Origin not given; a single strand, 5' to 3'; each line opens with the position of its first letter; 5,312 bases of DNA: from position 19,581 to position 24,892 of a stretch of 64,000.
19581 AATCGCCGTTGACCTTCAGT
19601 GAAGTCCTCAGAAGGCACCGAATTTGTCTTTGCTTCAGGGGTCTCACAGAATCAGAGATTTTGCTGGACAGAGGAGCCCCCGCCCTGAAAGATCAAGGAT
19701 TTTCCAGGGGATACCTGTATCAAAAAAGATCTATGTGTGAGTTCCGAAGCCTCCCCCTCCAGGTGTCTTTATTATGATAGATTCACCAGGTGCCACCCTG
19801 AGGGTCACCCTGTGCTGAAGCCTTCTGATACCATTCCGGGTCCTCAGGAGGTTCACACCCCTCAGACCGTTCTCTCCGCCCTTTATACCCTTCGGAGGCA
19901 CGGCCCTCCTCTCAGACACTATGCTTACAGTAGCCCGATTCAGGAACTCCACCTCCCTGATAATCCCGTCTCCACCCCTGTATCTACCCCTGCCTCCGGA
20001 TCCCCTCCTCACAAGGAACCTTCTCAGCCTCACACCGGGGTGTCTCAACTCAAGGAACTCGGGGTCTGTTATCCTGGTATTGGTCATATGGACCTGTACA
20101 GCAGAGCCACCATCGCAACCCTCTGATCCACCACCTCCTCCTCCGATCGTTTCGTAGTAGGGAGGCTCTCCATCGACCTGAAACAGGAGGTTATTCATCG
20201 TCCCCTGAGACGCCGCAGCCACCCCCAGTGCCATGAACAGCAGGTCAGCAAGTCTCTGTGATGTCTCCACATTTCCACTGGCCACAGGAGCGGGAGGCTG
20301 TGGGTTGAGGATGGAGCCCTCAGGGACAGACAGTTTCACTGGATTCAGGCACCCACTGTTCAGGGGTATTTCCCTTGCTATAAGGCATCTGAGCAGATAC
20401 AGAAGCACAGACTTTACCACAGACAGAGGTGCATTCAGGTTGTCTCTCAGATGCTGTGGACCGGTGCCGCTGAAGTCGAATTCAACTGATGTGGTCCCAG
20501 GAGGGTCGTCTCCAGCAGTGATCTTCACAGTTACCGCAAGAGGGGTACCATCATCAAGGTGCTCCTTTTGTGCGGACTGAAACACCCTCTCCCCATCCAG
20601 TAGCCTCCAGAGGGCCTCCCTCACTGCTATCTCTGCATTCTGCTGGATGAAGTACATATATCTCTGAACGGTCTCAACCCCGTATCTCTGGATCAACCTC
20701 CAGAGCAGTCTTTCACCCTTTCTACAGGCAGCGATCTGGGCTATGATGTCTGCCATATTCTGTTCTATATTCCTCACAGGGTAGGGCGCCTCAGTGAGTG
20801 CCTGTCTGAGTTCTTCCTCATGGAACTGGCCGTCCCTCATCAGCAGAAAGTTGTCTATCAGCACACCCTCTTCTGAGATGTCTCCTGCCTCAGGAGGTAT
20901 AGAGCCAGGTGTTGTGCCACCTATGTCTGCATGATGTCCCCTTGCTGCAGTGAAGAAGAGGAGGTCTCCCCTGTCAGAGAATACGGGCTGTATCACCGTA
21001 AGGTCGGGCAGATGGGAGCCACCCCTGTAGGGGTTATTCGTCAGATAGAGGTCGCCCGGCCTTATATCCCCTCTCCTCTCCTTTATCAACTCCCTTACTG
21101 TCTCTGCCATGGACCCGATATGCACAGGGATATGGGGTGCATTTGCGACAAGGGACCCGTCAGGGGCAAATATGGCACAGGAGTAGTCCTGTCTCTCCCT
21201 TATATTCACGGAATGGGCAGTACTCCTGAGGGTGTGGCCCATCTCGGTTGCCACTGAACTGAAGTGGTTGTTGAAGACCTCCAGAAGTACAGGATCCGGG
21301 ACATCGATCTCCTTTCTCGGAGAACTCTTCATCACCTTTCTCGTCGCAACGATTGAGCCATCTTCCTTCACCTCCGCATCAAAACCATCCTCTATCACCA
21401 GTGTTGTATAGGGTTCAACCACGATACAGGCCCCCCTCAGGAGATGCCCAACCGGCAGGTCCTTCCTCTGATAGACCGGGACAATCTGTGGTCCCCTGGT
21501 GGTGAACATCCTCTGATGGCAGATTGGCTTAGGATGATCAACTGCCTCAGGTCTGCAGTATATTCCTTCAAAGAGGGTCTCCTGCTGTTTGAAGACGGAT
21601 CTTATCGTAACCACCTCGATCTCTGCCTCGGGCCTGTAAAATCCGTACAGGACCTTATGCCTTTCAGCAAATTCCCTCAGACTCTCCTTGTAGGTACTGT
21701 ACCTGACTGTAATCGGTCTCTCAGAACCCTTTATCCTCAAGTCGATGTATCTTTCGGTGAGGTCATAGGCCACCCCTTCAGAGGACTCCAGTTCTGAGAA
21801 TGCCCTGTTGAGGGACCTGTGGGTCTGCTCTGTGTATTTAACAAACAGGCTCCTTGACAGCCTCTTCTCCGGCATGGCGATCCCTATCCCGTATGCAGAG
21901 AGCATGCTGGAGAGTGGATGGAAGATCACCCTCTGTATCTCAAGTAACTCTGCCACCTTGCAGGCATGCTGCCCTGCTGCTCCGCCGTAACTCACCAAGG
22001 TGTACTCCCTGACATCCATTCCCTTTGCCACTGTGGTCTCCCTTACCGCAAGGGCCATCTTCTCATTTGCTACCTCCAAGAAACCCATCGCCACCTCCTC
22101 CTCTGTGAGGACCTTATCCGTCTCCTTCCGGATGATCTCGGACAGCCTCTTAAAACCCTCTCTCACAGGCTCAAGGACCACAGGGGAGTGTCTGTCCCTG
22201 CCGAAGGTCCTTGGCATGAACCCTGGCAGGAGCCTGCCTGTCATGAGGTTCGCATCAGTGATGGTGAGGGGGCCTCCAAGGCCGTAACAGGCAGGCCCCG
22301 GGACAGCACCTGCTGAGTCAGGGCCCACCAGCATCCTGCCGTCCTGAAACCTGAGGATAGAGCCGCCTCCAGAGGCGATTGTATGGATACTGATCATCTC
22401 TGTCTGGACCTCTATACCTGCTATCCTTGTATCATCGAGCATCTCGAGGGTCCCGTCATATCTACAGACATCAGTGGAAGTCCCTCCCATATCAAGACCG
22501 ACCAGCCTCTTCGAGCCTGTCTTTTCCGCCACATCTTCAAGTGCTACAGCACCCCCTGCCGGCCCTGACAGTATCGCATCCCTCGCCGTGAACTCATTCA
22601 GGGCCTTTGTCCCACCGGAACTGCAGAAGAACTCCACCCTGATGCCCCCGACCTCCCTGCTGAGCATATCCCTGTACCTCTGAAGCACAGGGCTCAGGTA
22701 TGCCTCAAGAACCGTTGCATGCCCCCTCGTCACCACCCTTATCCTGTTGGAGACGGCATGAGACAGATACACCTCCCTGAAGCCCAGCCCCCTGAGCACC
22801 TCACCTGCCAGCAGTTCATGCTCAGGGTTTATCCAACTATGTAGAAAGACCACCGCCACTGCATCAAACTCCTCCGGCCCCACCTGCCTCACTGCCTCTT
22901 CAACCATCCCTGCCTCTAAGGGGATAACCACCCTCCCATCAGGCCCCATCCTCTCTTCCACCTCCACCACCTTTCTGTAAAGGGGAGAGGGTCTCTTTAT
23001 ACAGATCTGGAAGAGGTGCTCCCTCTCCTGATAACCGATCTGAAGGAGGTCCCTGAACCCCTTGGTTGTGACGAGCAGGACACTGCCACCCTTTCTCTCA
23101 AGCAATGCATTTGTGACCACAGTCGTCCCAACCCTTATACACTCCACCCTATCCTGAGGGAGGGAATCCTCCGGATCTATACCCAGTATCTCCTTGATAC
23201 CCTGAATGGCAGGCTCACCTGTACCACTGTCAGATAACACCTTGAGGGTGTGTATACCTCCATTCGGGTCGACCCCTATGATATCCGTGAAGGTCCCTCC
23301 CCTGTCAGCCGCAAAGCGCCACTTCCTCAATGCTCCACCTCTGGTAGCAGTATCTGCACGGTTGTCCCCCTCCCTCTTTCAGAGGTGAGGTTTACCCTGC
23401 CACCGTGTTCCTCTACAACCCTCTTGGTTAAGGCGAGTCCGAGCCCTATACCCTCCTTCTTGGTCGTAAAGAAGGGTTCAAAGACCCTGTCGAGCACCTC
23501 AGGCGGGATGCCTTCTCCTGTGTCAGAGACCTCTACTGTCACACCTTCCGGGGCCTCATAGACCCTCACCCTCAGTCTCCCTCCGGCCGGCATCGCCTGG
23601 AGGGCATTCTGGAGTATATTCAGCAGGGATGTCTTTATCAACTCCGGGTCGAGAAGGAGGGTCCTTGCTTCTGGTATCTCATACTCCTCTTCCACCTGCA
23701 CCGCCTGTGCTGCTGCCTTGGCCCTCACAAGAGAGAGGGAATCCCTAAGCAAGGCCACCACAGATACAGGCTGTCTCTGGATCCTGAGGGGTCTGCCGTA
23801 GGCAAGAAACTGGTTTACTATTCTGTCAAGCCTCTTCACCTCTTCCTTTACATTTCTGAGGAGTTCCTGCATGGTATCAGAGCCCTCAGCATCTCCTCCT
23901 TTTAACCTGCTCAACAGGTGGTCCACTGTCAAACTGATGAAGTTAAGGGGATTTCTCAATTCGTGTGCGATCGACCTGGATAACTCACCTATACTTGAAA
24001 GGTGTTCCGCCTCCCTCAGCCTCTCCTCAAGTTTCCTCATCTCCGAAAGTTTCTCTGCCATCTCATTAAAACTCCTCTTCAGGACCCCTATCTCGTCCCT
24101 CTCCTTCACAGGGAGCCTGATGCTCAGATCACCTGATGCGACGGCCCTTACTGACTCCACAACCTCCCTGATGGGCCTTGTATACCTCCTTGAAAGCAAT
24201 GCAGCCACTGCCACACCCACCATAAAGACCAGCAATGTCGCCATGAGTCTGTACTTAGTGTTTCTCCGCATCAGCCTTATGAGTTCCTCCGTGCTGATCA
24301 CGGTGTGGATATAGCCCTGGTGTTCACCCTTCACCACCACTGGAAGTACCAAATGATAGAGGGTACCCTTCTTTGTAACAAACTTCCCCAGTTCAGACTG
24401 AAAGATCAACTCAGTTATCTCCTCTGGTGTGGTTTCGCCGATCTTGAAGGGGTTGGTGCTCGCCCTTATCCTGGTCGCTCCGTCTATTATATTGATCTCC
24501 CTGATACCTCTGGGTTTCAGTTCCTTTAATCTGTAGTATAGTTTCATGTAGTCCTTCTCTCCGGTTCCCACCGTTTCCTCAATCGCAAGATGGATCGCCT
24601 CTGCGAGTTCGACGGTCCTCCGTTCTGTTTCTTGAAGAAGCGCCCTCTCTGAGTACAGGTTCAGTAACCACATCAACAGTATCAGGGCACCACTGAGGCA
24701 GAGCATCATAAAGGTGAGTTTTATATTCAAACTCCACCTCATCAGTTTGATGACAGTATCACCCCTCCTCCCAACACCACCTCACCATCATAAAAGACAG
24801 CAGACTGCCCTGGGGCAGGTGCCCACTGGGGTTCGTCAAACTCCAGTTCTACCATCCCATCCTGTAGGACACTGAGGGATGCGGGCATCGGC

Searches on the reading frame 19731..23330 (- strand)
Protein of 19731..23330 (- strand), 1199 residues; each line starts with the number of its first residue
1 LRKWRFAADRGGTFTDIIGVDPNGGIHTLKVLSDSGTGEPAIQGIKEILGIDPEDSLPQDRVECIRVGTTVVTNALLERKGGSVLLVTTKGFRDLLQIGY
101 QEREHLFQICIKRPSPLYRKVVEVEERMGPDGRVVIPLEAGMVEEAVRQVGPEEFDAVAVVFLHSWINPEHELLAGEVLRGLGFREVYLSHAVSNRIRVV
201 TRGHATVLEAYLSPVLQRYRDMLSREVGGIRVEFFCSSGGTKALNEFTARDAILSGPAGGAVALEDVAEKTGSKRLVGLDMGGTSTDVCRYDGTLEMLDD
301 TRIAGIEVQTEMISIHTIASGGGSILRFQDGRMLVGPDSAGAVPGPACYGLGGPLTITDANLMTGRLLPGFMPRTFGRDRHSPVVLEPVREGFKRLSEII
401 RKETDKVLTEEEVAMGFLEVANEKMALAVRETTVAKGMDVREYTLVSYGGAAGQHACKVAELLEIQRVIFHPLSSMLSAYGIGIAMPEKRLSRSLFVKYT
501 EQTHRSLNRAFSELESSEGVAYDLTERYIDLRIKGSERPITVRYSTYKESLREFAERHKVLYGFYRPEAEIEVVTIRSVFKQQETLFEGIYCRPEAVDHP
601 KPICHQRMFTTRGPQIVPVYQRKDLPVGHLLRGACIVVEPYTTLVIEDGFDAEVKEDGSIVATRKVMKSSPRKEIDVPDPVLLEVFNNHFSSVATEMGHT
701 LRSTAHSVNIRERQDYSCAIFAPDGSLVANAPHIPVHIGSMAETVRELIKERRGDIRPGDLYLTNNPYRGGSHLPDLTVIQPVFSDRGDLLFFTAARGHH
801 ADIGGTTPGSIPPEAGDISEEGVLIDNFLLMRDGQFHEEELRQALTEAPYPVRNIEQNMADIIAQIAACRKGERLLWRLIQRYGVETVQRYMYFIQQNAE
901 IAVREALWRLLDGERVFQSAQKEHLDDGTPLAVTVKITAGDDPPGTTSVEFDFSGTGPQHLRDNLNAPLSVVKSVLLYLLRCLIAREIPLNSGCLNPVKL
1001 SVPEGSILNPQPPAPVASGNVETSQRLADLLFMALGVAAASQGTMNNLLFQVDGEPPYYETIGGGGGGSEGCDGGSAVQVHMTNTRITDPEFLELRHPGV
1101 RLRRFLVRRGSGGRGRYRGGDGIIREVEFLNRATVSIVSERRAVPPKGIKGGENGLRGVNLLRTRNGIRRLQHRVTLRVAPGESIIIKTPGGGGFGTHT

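Call 97: search_protein_families(library=pfam, proteins=[window:19731-23330:-], max_evalue=0.00001)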
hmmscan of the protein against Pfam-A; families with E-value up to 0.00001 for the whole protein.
window:19731-23330:- (1199 aa): 3 families
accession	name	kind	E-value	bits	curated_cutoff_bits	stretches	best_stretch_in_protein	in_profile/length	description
PF02538.19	Hydantoinase_B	-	3e-188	626.9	26.8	1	679-1197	1-518/519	Hydantoinase B/oxoprolinase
PF01968.24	Hydantoinase_A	-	1.7e-81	274.1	22.9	1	202-489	1-289/291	Hydantoinase/oxoprolinase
PF05378.19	Hydant_A_N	-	7.7e-53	179.3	25.2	1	5-180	1-173/176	Hydantoinase/oxoprolinase N-terminal region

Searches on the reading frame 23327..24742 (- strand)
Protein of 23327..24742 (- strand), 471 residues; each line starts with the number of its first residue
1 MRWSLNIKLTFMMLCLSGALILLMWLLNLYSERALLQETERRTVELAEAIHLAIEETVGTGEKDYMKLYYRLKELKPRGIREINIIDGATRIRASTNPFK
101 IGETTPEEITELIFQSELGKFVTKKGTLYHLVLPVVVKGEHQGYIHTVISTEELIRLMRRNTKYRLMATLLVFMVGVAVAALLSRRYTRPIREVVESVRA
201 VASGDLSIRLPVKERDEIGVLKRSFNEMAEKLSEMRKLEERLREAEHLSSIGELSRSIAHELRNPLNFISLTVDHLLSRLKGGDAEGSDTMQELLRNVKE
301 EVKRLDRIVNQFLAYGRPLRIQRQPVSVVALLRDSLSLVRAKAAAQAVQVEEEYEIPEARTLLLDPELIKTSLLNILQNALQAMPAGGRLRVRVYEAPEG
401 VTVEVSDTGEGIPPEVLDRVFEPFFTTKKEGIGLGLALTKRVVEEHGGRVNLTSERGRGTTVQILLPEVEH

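Call 97: search_protein_families(library=pfam, proteins=[window:23327-24742:-], max_evalue=0.00001)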
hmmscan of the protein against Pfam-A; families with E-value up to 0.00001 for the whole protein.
window:23327-24742:- (471 aa): 4 families
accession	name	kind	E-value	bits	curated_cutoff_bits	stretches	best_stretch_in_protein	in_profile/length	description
PF02518.31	HATPase_c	-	5.5e-28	98.1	26.4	1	365-468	2-109/111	Histidine kinase-, DNA gyrase B-, and HSP90-like ATPase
PF00672.30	HAMP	-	2.4e-17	63.4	25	1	182-233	1-52/53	HAMP domain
PF00512.31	HisKA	-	3e-12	46.8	26.9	1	252-317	3-62/66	His Kinase A (phospho-acceptor) domain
PF13581.12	HATPase_c_2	-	2.9e-06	27.8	27.4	0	375-464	42-125/127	Histidine kinase-like ATPase domain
